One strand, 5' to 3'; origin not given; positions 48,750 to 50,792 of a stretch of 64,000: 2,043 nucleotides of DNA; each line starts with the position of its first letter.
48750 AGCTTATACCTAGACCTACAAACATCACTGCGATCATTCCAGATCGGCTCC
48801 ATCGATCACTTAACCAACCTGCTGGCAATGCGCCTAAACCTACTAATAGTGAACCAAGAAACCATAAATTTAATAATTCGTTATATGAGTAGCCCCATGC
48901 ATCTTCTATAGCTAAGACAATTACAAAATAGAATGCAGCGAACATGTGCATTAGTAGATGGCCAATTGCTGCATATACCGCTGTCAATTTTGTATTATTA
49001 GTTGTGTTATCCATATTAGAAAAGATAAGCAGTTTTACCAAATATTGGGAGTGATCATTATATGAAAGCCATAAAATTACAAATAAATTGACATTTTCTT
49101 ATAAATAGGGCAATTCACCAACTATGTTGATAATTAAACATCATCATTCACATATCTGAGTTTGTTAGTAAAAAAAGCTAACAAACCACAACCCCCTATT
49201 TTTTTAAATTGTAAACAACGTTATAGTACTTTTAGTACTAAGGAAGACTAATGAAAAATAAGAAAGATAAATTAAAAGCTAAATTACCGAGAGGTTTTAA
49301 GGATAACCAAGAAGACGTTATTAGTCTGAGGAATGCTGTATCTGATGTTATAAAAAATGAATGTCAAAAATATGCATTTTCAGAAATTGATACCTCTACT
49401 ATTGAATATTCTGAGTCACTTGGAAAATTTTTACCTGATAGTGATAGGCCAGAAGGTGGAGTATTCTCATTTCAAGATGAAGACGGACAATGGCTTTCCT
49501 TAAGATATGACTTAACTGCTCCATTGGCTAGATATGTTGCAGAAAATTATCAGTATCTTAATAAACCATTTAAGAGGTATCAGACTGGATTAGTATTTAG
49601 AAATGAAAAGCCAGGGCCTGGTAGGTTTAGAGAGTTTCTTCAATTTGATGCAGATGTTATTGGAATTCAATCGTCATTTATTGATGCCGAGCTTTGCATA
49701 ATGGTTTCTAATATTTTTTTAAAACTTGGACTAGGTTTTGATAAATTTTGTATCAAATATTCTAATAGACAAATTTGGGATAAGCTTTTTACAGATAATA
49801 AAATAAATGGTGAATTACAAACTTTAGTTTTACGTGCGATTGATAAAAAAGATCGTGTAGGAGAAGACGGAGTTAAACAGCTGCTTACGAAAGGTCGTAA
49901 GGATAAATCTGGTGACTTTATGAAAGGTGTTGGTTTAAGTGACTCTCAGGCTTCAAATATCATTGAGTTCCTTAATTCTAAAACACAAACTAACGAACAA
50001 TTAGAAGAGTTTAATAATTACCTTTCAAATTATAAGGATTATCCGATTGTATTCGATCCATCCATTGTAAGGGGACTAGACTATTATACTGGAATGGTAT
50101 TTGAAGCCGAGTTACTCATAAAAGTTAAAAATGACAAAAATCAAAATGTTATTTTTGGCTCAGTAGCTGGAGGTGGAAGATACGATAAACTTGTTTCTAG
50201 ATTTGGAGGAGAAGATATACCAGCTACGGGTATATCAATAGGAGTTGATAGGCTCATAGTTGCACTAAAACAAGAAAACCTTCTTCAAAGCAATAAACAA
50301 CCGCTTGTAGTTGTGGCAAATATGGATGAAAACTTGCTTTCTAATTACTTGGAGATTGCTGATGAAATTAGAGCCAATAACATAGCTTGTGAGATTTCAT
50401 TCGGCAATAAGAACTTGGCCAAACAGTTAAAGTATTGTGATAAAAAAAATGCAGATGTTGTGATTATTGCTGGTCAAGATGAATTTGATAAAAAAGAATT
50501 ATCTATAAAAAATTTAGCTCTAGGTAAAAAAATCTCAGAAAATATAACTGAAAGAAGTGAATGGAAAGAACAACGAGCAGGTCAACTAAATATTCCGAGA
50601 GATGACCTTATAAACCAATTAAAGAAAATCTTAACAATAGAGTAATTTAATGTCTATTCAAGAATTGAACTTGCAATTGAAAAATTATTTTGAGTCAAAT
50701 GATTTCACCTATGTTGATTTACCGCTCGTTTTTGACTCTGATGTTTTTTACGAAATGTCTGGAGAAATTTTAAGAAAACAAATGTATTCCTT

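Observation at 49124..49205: His-rich 11-codon leader ORF and hairpin upstream of hisS-hisZ-hisG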

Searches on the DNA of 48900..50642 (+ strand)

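Call 4: search_rna_families(source=window, start=48900, end=49400, threshold=evalue, max_evalue=10, show_alignments=3)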
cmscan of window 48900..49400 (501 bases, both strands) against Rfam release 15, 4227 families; matches with E-value up to 10: 4.
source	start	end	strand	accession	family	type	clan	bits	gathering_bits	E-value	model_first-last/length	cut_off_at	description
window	49302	49396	+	RF02731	JA03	Gene; sRNA;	-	20.4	44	0.02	1-274/274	no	Aggregatibacter sRNA JA03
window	48918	49000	-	RF00704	MIR397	Gene; miRNA;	-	16.5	55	3.3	1-117/117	no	MIR397 microRNA precursor family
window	49325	49386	+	RF03494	mir-4680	Gene; miRNA;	-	15.8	78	6.2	1-69/69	no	mir-4680 microRNA precursor family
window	49119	49211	+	RF00300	snoZ221_snoR21b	Gene; snRNA; snoRNA; CD-box;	-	15.5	44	2.1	1-91/91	no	Small nucleolar RNA Z221/R21b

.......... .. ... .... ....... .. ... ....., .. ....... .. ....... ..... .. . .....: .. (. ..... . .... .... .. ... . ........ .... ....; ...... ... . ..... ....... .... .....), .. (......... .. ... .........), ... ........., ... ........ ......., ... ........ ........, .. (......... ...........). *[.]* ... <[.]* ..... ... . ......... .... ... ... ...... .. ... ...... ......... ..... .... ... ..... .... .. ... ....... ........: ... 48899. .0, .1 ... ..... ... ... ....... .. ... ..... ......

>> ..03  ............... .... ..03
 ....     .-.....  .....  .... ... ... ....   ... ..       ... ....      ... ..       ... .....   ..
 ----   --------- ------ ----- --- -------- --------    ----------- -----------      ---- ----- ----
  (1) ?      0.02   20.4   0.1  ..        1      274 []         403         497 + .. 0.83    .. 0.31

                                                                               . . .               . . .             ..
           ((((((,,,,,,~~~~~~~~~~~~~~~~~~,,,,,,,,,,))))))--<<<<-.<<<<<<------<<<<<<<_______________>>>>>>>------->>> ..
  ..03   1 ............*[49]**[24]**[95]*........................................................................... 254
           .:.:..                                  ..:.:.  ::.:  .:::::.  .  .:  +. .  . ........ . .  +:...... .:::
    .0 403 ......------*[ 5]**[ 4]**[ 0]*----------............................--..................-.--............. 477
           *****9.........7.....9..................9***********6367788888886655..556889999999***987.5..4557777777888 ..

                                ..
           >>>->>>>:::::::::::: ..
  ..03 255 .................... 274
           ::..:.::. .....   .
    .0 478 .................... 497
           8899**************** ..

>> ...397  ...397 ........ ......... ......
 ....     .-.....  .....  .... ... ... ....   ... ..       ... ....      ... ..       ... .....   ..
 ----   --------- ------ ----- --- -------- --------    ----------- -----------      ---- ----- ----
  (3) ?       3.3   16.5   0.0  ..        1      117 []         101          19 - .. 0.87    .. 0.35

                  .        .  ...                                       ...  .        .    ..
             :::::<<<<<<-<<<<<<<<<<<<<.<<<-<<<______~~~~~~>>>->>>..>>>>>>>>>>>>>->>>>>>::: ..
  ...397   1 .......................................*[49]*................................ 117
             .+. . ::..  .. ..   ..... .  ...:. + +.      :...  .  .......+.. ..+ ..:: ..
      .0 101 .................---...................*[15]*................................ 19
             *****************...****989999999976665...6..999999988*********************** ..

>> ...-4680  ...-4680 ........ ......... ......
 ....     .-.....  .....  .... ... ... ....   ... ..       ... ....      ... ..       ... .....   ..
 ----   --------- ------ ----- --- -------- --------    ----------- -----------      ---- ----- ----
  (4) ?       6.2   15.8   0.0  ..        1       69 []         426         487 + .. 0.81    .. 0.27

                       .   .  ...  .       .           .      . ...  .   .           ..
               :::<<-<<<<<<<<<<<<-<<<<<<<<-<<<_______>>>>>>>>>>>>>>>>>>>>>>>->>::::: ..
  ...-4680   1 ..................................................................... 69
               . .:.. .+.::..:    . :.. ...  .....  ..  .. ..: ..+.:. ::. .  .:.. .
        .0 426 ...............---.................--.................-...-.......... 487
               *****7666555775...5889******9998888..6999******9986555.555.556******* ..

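Call 51: search_rna_families(sources=[L125, L148, L087, L062, L014, L034, L039, L158, L126], threshold=gathering)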
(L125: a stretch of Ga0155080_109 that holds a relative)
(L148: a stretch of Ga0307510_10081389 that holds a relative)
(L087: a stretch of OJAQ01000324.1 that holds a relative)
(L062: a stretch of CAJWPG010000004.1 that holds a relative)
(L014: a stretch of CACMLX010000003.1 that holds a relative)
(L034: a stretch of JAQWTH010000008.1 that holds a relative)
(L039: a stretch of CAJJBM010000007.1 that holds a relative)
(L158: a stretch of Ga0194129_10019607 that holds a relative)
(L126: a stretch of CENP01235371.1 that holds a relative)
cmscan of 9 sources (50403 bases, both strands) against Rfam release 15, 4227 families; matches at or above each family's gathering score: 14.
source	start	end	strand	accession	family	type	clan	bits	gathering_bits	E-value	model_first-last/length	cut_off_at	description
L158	242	315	+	RF00005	tRNA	Gene; tRNA;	CL00001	75.5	29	7.6e-15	1-71/71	no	tRNA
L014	949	1021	+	RF00005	tRNA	Gene; tRNA;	CL00001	74.8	29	1.2e-14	1-71/71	no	tRNA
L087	2293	2366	+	RF00005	tRNA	Gene; tRNA;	CL00001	73.4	29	2.9e-14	1-71/71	no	tRNA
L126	1476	1548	+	RF00005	tRNA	Gene; tRNA;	CL00001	72.2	29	6e-14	1-71/71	no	tRNA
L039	968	1041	+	RF00005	tRNA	Gene; tRNA;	CL00001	70.8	29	1.5e-13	1-71/71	no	tRNA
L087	2054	2126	+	RF00005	tRNA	Gene; tRNA;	CL00001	70.6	29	1.7e-13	1-71/71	no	tRNA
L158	6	78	+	RF00005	tRNA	Gene; tRNA;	CL00001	69.5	29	3.3e-13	1-71/71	no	tRNA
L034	1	74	+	RF00005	tRNA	Gene; tRNA;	CL00001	68.8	29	5.3e-13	1-71/71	no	tRNA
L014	1030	1103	+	RF00005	tRNA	Gene; tRNA;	CL00001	68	29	9e-13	1-71/71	no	tRNA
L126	2419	2492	+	RF00005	tRNA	Gene; tRNA;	CL00001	68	29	9e-13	1-71/71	no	tRNA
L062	2414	2487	+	RF00005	tRNA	Gene; tRNA;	CL00001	67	29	1.6e-12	1-71/71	no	tRNA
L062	1724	1796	+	RF00005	tRNA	Gene; tRNA;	CL00001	61.6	29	5e-11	1-71/71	no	tRNA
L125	6265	6390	+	RF01527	CrfA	Gene; sRNA;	-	56.7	38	2.2e-07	1-136/136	no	Caulobacter sRNA CrfA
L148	576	750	-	RF01528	CC3513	Gene; sRNA;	-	46.1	40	5e-05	1-176/176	no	caulobacter sRNA CC3513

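Call 52: search_rna_families(source=L148, start=480, end=900, threshold=evalue, max_evalue=1, show_alignments=2)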
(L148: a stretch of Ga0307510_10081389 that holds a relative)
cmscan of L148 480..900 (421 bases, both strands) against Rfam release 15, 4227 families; matches with E-value up to 1: 2.
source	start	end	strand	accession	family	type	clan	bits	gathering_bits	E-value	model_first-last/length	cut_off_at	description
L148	576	750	-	RF01528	CC3513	Gene; sRNA;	-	46.1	40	4.2e-07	1-176/176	no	caulobacter sRNA CC3513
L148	662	754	-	RF03184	mir-1250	Gene; miRNA;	-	18.6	80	0.56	1-104/104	no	mir-1250 microRNA precursor family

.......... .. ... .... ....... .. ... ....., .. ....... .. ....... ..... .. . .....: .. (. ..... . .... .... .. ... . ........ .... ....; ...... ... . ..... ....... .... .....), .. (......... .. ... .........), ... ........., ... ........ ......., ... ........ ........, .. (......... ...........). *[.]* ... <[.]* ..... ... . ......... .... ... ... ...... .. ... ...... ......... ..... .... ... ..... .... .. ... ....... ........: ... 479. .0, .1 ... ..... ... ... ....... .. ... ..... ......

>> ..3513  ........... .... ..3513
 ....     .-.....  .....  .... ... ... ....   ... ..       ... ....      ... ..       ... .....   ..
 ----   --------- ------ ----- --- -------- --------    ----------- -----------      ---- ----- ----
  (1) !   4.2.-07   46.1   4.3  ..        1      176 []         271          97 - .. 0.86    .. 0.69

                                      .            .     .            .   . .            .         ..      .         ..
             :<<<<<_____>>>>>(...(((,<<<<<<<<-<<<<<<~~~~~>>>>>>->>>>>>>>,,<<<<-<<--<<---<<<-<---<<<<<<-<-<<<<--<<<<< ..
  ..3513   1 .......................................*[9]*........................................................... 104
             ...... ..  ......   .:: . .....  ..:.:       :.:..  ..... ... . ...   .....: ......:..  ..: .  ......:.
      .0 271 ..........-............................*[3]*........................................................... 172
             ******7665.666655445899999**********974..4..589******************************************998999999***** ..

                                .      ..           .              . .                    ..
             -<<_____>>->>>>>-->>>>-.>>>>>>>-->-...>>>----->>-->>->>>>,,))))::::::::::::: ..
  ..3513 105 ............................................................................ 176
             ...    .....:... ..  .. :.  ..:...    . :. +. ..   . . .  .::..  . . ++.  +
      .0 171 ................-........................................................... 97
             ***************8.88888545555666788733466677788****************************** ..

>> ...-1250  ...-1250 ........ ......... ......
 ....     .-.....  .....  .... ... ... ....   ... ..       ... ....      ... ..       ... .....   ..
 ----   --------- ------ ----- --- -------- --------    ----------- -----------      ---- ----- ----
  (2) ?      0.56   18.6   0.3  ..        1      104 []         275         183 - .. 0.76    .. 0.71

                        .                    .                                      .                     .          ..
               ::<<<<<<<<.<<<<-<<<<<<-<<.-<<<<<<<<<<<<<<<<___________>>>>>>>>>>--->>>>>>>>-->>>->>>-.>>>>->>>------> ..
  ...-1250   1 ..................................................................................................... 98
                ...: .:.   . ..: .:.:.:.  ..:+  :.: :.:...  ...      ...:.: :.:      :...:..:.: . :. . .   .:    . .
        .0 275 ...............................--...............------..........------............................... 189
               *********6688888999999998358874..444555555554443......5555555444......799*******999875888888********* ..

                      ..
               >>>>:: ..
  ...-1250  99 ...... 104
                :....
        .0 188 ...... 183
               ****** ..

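Call 53: search_rna_families(source=L125, start=2150, end=2550, threshold=evalue, max_evalue=1, show_alignments=2)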
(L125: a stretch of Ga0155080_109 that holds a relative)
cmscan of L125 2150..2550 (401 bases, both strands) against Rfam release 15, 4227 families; matches with E-value up to 1: 1.
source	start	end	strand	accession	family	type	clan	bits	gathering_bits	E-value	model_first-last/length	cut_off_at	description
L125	2233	2389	-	RF01528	CC3513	Gene; sRNA;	-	35.5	40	7.5e-05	1-176/176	no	caulobacter sRNA CC3513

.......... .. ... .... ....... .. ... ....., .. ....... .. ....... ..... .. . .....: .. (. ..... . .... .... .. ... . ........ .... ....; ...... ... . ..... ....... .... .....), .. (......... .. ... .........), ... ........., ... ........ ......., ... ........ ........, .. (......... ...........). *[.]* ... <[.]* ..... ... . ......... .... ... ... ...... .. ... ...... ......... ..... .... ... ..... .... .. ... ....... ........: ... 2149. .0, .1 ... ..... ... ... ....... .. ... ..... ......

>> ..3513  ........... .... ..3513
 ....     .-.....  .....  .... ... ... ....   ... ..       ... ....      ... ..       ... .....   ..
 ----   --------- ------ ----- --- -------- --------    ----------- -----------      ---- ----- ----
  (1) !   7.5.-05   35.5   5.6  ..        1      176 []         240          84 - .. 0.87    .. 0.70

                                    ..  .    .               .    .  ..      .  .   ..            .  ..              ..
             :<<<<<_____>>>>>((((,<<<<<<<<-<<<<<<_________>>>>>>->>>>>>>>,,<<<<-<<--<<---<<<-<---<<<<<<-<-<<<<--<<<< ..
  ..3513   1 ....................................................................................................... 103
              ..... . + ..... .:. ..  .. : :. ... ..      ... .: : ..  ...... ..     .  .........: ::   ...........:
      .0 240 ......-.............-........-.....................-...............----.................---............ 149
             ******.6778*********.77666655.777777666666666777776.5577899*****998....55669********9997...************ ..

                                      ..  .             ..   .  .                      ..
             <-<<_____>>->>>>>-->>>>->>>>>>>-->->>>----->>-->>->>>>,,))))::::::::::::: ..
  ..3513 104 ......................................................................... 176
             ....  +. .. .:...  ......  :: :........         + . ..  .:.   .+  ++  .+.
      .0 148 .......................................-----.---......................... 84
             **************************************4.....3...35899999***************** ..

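Call 71: build_rna_model(alignment_id=A4)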
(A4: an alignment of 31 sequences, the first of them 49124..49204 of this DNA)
Model R1 built from alignment A4 (31 sequences, 85 columns); structure: RNAalifold consensus.
model positions 80; base pairs 9; branch points 0; effective number of sequences 2.39; information 0.708 bits per position. Calibrated on 0.2 Mb of random sequence (short: E-values are rough).
structure used (alignment columns):
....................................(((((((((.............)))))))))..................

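Call 72: search_with_rna_model(model_id=R1, sources=[window, L050, L051, L052, L053, L055, L062, L063, L065, L066, L070, L072, L074, L076, L077, L081, L086, L087, L088, L089, L090, L091, L092, L094, L095, L096, L098, L099, L101, L103, L109, L116, L117, L123, L125, L126, L138, L142, L145, L148, L155, L158, L161, L162, L168, L169, L170, L171, L172, L173, L174, L175, L176], max_evalue=1)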
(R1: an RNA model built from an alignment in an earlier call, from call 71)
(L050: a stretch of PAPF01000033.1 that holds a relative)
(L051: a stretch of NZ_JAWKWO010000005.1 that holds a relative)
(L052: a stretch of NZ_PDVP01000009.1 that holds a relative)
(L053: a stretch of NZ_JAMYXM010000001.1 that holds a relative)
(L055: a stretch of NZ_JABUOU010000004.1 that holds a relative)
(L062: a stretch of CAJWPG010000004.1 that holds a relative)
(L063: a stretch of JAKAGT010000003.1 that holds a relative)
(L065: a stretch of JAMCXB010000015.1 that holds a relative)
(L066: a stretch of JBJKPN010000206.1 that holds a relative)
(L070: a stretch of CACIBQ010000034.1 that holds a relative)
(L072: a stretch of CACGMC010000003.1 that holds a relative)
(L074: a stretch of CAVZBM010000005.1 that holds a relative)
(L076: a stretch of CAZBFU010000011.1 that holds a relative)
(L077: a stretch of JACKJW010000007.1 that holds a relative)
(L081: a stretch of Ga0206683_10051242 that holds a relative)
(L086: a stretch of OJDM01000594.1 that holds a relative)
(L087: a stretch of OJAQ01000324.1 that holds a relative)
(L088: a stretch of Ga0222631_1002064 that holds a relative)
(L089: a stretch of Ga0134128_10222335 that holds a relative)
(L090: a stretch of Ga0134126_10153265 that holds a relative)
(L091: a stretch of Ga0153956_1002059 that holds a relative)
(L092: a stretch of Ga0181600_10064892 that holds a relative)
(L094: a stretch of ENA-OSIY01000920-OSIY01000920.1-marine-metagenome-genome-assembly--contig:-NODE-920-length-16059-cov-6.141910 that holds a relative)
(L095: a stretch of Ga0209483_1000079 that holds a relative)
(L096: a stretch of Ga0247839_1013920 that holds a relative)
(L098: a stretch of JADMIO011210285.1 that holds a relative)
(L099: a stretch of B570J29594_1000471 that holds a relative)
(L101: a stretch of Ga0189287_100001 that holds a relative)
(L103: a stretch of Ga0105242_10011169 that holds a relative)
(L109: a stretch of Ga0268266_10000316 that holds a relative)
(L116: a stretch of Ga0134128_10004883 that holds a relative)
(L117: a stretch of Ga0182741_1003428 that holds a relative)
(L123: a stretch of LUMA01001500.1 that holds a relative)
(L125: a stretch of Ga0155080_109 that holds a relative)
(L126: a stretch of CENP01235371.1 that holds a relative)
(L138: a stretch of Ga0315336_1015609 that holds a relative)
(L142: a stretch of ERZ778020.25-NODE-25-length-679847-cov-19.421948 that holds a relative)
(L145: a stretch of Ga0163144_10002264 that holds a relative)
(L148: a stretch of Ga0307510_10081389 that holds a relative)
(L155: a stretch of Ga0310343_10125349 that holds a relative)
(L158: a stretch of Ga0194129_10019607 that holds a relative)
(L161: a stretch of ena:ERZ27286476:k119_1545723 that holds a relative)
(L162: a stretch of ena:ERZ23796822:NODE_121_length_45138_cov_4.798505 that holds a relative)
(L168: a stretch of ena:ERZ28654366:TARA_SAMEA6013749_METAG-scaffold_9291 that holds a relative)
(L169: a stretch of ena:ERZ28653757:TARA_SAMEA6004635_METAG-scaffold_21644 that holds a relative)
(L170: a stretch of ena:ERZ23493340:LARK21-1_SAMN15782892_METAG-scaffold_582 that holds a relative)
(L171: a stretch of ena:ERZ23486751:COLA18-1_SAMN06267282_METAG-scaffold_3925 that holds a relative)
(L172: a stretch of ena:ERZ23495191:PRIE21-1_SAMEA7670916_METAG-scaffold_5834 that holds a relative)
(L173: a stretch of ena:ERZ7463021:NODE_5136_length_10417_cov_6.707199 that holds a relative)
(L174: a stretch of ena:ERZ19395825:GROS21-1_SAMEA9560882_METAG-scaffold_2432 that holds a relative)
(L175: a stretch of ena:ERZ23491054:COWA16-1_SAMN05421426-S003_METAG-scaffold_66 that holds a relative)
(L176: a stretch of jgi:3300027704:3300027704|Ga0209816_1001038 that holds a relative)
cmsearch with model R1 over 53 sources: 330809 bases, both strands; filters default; matches with E-value up to 1: 13.
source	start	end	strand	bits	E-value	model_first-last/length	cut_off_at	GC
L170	1376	1455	+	102.5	2.1e-17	1-80/80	no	0.3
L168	1367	1447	+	97.2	2.4e-16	1-80/80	no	0.32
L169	1321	1399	+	96.5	3.3e-16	1-80/80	no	0.29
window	49124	49203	+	85.1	6.3e-14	1-80/80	no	0.29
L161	1374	1453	+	85.1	6.3e-14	1-80/80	no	0.29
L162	1369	1452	+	83.4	1.4e-13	1-80/80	no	0.3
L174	1465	1542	+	76.5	3.4e-12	1-80/80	no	0.29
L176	1465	1542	+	76.5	3.4e-12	1-80/80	no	0.29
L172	1465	1542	+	74.1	1e-11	1-80/80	no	0.31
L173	1465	1542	+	74.1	1e-11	1-80/80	no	0.31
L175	1465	1542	+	74.1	1e-11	1-80/80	no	0.31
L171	1465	1542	+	71.4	3.6e-11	1-80/80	no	0.32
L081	1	61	+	52.6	2.2e-07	24-80/80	5'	0.34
